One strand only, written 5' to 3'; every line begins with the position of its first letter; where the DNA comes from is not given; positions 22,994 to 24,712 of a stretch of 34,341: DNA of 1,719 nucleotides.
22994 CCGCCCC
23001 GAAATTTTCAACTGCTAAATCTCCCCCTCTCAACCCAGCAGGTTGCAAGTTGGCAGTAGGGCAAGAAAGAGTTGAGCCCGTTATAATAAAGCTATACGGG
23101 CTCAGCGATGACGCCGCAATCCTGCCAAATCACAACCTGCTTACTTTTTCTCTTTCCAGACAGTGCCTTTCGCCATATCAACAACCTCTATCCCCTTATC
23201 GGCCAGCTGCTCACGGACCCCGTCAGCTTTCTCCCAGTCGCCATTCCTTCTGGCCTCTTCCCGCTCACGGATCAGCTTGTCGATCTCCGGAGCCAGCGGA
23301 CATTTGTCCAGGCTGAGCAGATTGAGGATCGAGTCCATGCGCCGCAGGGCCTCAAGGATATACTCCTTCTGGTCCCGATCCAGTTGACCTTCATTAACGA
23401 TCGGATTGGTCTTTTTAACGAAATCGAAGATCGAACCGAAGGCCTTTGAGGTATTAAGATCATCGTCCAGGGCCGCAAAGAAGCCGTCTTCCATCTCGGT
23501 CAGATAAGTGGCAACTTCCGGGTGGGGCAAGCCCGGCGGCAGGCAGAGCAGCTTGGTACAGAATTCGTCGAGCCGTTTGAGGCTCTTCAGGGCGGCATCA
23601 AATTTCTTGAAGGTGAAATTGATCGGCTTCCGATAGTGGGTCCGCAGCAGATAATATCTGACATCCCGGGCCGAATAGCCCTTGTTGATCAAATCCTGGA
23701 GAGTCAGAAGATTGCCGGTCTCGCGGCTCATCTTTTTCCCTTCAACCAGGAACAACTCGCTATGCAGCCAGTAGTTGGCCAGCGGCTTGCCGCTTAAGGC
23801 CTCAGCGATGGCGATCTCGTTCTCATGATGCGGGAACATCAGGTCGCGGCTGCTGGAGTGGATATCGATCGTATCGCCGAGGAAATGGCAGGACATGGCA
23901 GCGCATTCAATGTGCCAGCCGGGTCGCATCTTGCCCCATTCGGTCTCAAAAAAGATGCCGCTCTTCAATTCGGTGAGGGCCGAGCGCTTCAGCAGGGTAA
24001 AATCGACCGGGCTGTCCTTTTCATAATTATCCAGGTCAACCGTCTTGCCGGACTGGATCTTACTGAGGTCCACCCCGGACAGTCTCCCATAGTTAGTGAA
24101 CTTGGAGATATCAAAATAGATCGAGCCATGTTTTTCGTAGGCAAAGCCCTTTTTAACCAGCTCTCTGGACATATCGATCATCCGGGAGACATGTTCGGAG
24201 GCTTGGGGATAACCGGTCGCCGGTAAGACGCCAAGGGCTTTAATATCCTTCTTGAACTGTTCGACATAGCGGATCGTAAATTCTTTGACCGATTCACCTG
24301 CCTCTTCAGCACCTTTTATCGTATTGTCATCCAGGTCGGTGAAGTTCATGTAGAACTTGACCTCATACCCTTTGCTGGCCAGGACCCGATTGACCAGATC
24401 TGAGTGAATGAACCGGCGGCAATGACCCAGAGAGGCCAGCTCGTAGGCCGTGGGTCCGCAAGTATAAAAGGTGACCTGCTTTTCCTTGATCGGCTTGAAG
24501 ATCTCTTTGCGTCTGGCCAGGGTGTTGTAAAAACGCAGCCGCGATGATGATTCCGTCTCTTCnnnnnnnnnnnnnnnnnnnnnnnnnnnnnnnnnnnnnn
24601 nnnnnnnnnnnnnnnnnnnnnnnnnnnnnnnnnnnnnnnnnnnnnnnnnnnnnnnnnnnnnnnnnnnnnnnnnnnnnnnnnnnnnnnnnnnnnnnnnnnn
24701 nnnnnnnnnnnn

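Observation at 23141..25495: Single ORF fusing a cysteine synthase to a CysRS-like enzyme whose HIGH and KMSKS motifs read SLGH and KMSRE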

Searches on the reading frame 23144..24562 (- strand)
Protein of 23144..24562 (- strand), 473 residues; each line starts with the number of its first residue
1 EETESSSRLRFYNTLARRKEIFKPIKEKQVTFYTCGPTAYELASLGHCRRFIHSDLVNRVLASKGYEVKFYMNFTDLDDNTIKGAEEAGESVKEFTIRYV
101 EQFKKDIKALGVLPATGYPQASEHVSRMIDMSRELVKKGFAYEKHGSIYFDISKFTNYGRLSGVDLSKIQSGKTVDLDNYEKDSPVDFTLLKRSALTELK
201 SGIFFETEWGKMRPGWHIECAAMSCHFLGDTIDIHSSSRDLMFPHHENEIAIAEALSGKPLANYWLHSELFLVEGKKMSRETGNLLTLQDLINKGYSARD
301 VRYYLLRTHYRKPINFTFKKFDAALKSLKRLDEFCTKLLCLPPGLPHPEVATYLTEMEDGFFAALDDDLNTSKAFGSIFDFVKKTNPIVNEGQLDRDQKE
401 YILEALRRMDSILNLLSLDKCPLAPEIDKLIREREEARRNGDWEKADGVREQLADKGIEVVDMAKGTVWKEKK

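Call 20: search_protein_representatives(protein=window:23144-24562:-)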
Query: 473 residues. Proteins with E-value up to 0.001 (for the whole library): 23589; up to 1e-10: 12347; up to 1e-30: 3709. The best 150 are listed.
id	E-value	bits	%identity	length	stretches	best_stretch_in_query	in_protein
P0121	3.8e-178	609.5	56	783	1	7-472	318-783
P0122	2.7e-161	553.9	97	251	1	223-473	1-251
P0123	4.6e-144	497.1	51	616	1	4-466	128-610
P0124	4.5e-137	474.1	46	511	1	9-470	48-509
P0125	5.1e-130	450.8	46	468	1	9-467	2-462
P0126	5.8e-130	450.6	47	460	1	22-469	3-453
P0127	1.3e-125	436.2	43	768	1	6-466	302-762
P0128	2.8e-125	435.2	44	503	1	9-462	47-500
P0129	5.7e-122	424.3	44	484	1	9-470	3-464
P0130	3.6e-117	408.5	36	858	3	6-470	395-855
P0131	5.8e-115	401.2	41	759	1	7-462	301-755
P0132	8.2e-115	400.7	42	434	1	40-470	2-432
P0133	1.3e-114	400.0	42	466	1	8-472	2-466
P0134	3.1e-113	395.5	41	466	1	9-471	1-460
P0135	4.6e-113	394.9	42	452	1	9-467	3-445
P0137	1.0e-111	390.4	42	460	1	10-468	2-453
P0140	4.9e-108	378.3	43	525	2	12-345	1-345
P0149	9.0e-102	357.7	41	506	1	4-467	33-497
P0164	1.4e-96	340.6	42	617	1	10-463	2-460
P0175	6.3e-94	331.8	39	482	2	9-426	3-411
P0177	1.1e-93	331.1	41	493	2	9-392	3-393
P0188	1.9e-92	326.9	42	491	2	9-391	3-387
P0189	2.2e-92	326.7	39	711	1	8-472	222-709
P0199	1.4e-91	324.1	38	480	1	9-471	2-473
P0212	6.8e-89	315.2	36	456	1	8-471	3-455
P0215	1.3e-88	314.3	37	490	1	28-470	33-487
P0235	2.2e-87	310.3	38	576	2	4-421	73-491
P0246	2.0e-86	307.1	40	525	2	9-413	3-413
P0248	2.1e-86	307.0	37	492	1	8-470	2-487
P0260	9.2e-86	304.9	36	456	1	3-472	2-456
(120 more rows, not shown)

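Call 23: search_protein_families(library=pfam, proteins=[P0121, P0123, P0124, P0127, P0128, P0130, P0131, P0189, P0164, P0125], max_evalue=0.00001)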
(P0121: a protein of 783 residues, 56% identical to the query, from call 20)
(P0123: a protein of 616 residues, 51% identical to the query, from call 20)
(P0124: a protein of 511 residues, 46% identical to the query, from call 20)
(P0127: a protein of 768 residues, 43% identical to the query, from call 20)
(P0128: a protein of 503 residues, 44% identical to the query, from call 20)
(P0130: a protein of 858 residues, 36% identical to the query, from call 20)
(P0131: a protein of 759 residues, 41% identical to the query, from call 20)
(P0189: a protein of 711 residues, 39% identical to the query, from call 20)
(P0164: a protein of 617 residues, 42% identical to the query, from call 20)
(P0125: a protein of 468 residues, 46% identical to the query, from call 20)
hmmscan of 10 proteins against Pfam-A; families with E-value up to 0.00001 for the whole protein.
P0121 (783 aa): 6 families
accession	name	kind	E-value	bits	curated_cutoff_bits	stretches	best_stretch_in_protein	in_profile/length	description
PF01406.26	tRNA-synt_1e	-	4.6e-100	335.3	27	1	333-636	2-300/301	tRNA synthetases class I (C) catalytic domain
PF00291.31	PALP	-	1.1e-73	248.6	35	1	16-294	2-295/295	Pyridoxal-phosphate dependent enzyme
PF09190.17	DALR_2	-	7.5e-13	49.3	22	1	671-726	1-55/57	DALR domain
PF09334.17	tRNA-synt_1g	-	9.9e-11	41.4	20.1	1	351-464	11-125/391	tRNA synthetases class I (M)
PF23493.1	CysS_C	-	2.1e-08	34.6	23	1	733-781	3-51/51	Cysteinyl-tRNA ligase anticodon binding domain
PF01921.24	tRNA-synt_1f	-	3.3e-07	30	27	0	346-417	28-96/360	tRNA synthetases class I (K)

P0123 (616 aa): 6 families
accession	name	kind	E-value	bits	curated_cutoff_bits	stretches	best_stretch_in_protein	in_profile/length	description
PF01406.26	tRNA-synt_1e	-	9.3e-100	334.3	27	1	146-449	2-300/301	tRNA synthetases class I (C) catalytic domain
PF00291.31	PALP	-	1.7e-20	74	35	1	1-109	165-295/295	Pyridoxal-phosphate dependent enzyme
PF09334.17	tRNA-synt_1g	-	9.9e-12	44.7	20.1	0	385-447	311-373/391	tRNA synthetases class I (M)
PF01921.24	tRNA-synt_1f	-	3.4e-07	29.9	27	0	393-448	273-328/360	tRNA synthetases class I (K)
PF00133.28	tRNA-synt_1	-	1.1e-06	28.1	22.7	1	356-440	329-413/414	tRNA synthetases class I (I, L, M and V)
PF09190.17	DALR_2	-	1.5e-06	29.1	22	1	494-549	1-52/57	DALR domain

P0124 (511 aa): 3 families
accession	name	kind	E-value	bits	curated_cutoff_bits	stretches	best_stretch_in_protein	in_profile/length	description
PF01406.26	tRNA-synt_1e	-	9.5e-82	275.2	27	1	62-364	3-300/301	tRNA synthetases class I (C) catalytic domain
PF09190.17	DALR_2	-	2.3e-11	44.5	22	1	401-455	3-56/57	DALR domain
PF23493.1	CysS_C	-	1.1e-06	29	23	1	463-509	5-51/51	Cysteinyl-tRNA ligase anticodon binding domain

P0127 (768 aa): 6 families
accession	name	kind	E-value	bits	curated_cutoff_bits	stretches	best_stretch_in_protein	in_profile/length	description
PF01406.26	tRNA-synt_1e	-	9.6e-117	390.1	27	1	318-621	2-300/301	tRNA synthetases class I (C) catalytic domain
PF00291.31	PALP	-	2.3e-70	237.7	35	1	6-287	2-295/295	Pyridoxal-phosphate dependent enzyme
PF09334.17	tRNA-synt_1g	-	2.6e-13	50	20.1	1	337-446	12-122/391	tRNA synthetases class I (M)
PF09190.17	DALR_2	-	2.6e-10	41.1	22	1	657-712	2-56/57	DALR domain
PF01921.24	tRNA-synt_1f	-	3.8e-08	33.1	27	0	569-632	278-340/360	tRNA synthetases class I (K)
PF00133.28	tRNA-synt_1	-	7.9e-07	28.6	22.7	0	528-612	329-413/414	tRNA synthetases class I (I, L, M and V)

P0128 (503 aa): 3 families
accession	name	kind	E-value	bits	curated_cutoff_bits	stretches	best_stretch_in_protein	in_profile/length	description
PF01406.26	tRNA-synt_1e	-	1.4e-68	231.9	27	1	60-362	2-300/301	tRNA synthetases class I (C) catalytic domain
PF09190.17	DALR_2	-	2e-10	41.5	22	1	399-454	2-56/57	DALR domain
PF23493.1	CysS_C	-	1e-07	32.4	23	1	463-502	6-45/51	Cysteinyl-tRNA ligase anticodon binding domain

P0130 (858 aa): 5 families
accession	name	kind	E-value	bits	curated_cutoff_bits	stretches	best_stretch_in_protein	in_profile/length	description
PF01406.26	tRNA-synt_1e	-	4.8e-149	496.2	27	3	411-722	2-300/301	tRNA synthetases class I (C) catalytic domain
PF09334.17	tRNA-synt_1g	-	5.9e-13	48.8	20.1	0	430-557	12-130/391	tRNA synthetases class I (M)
PF09190.17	DALR_2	-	1.5e-12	48.3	22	0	317-374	1-56/57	DALR domain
PF01921.24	tRNA-synt_1f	-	2.3e-10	40.4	27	0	628-722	235-329/360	tRNA synthetases class I (K)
PF00133.28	tRNA-synt_1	-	6.1e-10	38.9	22.7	0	629-713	330-413/414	tRNA synthetases class I (I, L, M and V)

P0131 (759 aa): 4 families
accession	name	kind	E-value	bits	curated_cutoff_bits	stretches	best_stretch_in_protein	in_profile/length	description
PF00291.31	PALP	-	5.4e-71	239.8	35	1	6-284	2-295/295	Pyridoxal-phosphate dependent enzyme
PF01406.26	tRNA-synt_1e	-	1.2e-63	215.8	27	1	317-615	3-297/301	tRNA synthetases class I (C) catalytic domain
PF09190.17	DALR_2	-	2.1e-09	38.2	22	1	654-685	2-32/57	DALR domain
PF23493.1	CysS_C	-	1.2e-07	32.2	23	1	716-757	4-45/51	Cysteinyl-tRNA ligase anticodon binding domain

P0189 (711 aa): 6 families
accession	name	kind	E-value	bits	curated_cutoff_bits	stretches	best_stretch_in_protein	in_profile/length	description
PF01406.26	tRNA-synt_1e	-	4.5e-137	456.8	27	1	237-531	3-298/301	tRNA synthetases class I (C) catalytic domain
PF09190.17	DALR_2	-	9.5e-16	58.5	22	1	581-640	1-56/57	DALR domain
PF09334.17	tRNA-synt_1g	-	5.5e-15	55.5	20.1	1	256-366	13-124/391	tRNA synthetases class I (M)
PF00132.30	Hexapep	-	1.2e-10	41.1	27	1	119-153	1-35/36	Bacterial transferase hexapeptide (six repeats)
PF00133.28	tRNA-synt_1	-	3.4e-10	39.7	22.7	1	441-524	329-413/414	tRNA synthetases class I (I, L, M and V)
PF01921.24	tRNA-synt_1f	-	1.5e-08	34.4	27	0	478-530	273-326/360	tRNA synthetases class I (K)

P0164 (617 aa): 6 families
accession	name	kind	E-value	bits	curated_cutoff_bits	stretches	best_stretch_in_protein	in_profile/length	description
PF01406.26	tRNA-synt_1e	-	1.7e-135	451.7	27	1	14-315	2-300/301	tRNA synthetases class I (C) catalytic domain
PF09190.17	DALR_2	-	6.5e-17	62.3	22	1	357-411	1-55/57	DALR domain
PF09334.17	tRNA-synt_1g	-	1.5e-15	57.3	20.1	1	33-142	12-122/391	tRNA synthetases class I (M)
PF00133.28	tRNA-synt_1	-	1.9e-09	37.2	22.7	0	256-306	363-413/414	tRNA synthetases class I (I, L, M and V)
PF23493.1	CysS_C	-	8.2e-09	35.9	23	1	420-462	4-46/51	Cysteinyl-tRNA ligase anticodon binding domain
PF01921.24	tRNA-synt_1f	-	1.1e-08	34.9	27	0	264-325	278-339/360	tRNA synthetases class I (K)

P0125 (468 aa): 5 families
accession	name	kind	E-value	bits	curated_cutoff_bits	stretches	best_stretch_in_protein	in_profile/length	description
PF01406.26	tRNA-synt_1e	-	5.1e-89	299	27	1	15-317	2-299/301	tRNA synthetases class I (C) catalytic domain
PF09190.17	DALR_2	-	5.5e-09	36.9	22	1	355-396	2-39/57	DALR domain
PF09334.17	tRNA-synt_1g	-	1.3e-08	34.5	20.1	0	34-145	12-124/391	tRNA synthetases class I (M)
PF23493.1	CysS_C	-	1.2e-06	28.9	23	1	420-465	6-51/51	Cysteinyl-tRNA ligase anticodon binding domain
PF01921.24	tRNA-synt_1f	-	1.4e-06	27.9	27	0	201-326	214-337/360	tRNA synthetases class I (K)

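Call 24: list_cluster_members(proteins=[P0121, P0124, P0125, P0126, P0127, P0128, P0129, P0131, P0133, P0134])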
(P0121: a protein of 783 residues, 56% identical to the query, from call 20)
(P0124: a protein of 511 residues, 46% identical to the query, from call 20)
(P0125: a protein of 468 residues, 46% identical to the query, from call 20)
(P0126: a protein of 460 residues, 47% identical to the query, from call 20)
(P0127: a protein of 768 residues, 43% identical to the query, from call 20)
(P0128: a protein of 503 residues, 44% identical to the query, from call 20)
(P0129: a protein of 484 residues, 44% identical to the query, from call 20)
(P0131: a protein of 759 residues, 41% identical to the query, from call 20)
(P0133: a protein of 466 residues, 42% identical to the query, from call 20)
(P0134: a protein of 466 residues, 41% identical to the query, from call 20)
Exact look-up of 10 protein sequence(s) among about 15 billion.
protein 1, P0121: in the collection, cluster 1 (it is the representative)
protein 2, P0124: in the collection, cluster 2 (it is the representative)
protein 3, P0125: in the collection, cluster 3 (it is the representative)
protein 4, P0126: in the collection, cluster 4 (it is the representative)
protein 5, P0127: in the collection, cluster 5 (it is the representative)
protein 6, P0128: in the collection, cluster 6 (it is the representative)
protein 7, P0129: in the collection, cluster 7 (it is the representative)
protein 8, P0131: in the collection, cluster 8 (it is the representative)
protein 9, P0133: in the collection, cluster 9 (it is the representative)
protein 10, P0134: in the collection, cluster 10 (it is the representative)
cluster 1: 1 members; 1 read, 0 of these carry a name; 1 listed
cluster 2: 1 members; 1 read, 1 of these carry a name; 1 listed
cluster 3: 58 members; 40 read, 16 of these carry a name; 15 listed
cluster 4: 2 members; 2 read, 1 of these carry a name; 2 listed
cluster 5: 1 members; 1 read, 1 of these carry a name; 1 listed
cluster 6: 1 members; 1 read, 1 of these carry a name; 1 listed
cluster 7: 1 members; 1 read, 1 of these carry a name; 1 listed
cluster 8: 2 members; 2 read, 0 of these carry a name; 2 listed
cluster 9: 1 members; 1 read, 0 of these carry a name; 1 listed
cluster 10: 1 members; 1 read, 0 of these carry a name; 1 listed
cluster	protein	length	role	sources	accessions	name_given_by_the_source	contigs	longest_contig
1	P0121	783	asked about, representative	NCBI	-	-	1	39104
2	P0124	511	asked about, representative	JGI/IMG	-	cysteinyl-tRNA synthetase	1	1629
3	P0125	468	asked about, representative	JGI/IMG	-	-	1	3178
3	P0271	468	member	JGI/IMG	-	cysteinyl-tRNA synthetase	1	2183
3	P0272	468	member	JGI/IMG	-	cysteinyl-tRNA synthetase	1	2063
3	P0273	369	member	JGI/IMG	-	cysteinyl-tRNA synthetase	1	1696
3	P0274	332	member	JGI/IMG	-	cysteinyl-tRNA synthetase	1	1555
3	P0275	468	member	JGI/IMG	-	cysteinyl-tRNA synthetase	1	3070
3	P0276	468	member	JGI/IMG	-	cysteinyl-tRNA synthetase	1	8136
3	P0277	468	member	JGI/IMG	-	cysteinyl-tRNA synthetase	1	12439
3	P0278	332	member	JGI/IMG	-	cysteinyl-tRNA synthetase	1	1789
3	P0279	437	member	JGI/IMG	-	cysteinyl-tRNA synthetase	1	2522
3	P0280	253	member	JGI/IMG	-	cysteinyl-tRNA synthetase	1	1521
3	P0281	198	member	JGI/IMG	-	cysteinyl-tRNA synthetase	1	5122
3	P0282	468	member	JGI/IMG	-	cysteinyl-tRNA synthetase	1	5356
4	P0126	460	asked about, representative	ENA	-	-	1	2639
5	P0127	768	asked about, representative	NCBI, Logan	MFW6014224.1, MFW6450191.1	MAG: cysteine--tRNA ligase [Nanoarchaeota archaeon]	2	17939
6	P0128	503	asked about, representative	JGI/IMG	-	cysteinyl-tRNA synthetase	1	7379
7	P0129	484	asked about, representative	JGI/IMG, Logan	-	cysteinyl-tRNA synthetase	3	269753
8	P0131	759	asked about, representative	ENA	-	-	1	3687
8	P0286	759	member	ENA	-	-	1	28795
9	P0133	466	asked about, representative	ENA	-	-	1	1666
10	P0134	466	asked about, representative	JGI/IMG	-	-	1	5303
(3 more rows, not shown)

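Call 32: list_cluster_members(proteins=[P0175, P0188, P0199, P0215, P0235, P0246, P0248, P0260, P0177, P0212])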
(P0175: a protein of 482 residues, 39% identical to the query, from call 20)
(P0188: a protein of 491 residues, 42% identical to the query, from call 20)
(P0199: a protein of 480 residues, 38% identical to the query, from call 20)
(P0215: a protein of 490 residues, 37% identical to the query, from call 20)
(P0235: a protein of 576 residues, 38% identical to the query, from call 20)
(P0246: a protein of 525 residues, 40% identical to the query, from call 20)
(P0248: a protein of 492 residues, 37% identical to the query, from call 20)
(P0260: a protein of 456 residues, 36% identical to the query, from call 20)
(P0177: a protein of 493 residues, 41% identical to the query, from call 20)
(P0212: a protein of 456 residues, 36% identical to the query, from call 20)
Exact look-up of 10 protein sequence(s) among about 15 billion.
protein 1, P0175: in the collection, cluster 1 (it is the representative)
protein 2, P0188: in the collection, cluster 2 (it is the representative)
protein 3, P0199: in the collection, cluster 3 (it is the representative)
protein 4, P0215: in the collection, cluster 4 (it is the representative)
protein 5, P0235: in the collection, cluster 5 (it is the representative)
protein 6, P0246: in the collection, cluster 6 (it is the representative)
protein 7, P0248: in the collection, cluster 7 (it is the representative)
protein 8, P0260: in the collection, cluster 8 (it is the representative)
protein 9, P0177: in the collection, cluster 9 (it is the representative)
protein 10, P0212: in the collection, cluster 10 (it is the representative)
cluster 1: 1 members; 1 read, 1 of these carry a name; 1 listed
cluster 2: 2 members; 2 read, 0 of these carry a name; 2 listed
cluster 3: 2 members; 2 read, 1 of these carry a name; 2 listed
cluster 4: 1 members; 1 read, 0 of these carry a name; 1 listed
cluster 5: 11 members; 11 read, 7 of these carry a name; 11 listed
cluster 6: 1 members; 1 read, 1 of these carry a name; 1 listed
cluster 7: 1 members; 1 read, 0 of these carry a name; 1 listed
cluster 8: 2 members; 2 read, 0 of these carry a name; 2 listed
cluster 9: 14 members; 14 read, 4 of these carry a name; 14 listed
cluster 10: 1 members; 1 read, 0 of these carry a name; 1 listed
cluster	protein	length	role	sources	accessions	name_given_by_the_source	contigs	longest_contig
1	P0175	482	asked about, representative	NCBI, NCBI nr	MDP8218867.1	MAG: cysteine--tRNA ligase [Candidatus Theseobacter exili] | cysteine--tRNA ligase [Candidatus Theseobacter exili]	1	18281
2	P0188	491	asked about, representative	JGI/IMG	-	-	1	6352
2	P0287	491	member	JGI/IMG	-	-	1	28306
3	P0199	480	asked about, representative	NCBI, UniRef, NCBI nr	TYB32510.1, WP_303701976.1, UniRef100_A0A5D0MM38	MAG: cysteine--tRNA ligase [Flexistipes sinusarabici] | Cysteine--tRNA ligase n=1 Tax=Flexistipes sinusarabici TaxID=2352 RepID=A0A5D0MM38_FLESI | cysteine--tRNA ligase [Flexistipes sinusarabici]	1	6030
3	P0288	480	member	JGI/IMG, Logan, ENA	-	-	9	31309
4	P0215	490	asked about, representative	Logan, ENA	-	-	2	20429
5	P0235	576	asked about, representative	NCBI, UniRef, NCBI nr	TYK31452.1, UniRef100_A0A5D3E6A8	cysteine--tRNA ligase [Cucumis melo var. makuwa] | cysteine--tRNA ligase n=1 Tax=Cucumis melo var. makuwa TaxID=1194695 ...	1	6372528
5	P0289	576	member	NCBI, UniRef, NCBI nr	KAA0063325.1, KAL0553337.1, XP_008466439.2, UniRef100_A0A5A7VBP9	hypothetical protein IC582_007229 [Cucumis melo] | cysteine--tRNA ligase n=3 Tax=Cucumis melo TaxID=3656 RepID=A0A5A7VBP9_CUCMM | cysteine--tRNA ligase, chloroplastic/mitochondrial isoform X1 [Cucumis melo]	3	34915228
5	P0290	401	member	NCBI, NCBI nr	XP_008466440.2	cysteine--tRNA ligase, chloroplastic/mitochondrial isoform X3 [Cucumis melo]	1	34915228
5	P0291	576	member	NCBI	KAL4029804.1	hypothetical protein IC575_008028 [Cucumis melo]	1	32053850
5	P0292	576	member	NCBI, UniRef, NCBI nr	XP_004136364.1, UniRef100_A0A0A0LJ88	cysteine--tRNA ligase, chloroplastic/mitochondrial isoform X1 [Cucumis sativus] | cysteine--tRNA ligase n=2 Tax=Cucumis sativus TaxID=3659 RepID=A0A0A0LJ88_CUCSA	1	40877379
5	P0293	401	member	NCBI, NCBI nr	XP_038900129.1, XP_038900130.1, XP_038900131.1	cysteine--tRNA ligase, chloroplastic/mitochondrial isoform X2 [Benincasa hispida]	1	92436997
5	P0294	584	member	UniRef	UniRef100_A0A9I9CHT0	cysteine--tRNA ligase n=1 Tax=Cucumis melo TaxID=3656 RepID=A0A9I9CHT0_CUCME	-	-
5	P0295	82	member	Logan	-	-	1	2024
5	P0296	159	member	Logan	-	-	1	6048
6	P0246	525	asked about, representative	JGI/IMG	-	cysteinyl-tRNA synthetase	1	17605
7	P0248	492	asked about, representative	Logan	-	-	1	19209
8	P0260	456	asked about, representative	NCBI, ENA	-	-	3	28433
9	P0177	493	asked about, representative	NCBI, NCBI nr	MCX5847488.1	MAG: cysteine--tRNA ligase [Deltaproteobacteria bacterium] | cysteine--tRNA ligase [Deltaproteobacteria bacterium]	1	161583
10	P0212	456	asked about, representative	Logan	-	-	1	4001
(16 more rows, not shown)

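Call 33: find_homologous_proteins(query=P0177, max_evalue=1e-50)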
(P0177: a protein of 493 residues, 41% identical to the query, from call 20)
Query P0177 (493 aa): 8000 proteins with E <= 1e-50 among 8000 candidates; the best 120 are listed.
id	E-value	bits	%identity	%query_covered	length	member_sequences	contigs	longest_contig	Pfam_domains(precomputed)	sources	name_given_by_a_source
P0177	0.0e+0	1141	100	100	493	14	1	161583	PF09334.18,PF01406.26,PF23493.2,PF01921.25,PF00133.29,PF09190.18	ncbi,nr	ncbi:MAG: cysteine--tRNA ligase [Deltaproteobacteria bacterium]|nr:cysteine--tRNA ligase [Deltaprote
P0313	8.5e-294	993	86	100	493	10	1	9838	PF09334.18,PF01406.26,PF01921.25,PF00133.29,PF09190.18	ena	-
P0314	2.9e-293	991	86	100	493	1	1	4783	PF09334.18,PF01406.26,PF01921.25,PF00133.29,PF09190.18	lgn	-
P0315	2.6e-289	978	84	100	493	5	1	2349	PF09334.18,PF01406.26,PF01921.25,PF00133.29,PF09190.18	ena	-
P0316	7.4e-289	976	84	100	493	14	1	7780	PF09334.18,PF01406.26,PF23493.2,PF01921.25,PF00133.29,PF09190.18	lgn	-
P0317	2.3e-285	965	83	100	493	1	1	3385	PF09334.18,PF01406.26,PF01921.25,PF00133.29,PF09190.18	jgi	jgi:cysteinyl-tRNA synthetase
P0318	4.7e-285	964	84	100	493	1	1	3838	PF09334.18,PF01406.26,PF01921.25,PF00133.29,PF09190.18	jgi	jgi:cysteinyl-tRNA synthetase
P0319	3.0e-284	961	82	100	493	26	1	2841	PF09334.18,PF01406.26,PF01921.25,PF00133.29,PF09190.18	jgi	jgi:cysteinyl-tRNA synthetase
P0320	5.4e-284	960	83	100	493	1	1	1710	PF09334.18,PF01406.26,PF01921.25,PF00133.29,PF09190.18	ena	-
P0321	6.6e-283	957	84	100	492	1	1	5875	PF09334.18,PF01406.26,PF01921.25,PF00133.29,PF09190.18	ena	-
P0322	7.6e-283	957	81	100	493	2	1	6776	PF09334.18,PF01406.26,PF23493.2,PF01921.25,PF00133.29,PF09190.18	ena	-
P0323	1.1e-282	956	82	100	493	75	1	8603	PF09334.18,PF01406.26,PF01921.25,PF00133.29,PF09190.18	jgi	-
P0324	6.2e-282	954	82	100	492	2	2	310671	PF09334.18,PF01406.26,PF01921.25,PF00133.29,PF09190.18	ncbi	ncbi:MAG: cysteine--tRNA ligase [Syntrophales bacterium]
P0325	7.8e-282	953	82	100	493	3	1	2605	PF09334.18,PF01406.26,PF01921.25,PF00133.29,PF09190.18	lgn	-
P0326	8.2e-282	953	82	100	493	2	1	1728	PF09334.18,PF01406.26,PF01921.25,PF00133.29,PF09190.18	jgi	jgi:cysteinyl-tRNA synthetase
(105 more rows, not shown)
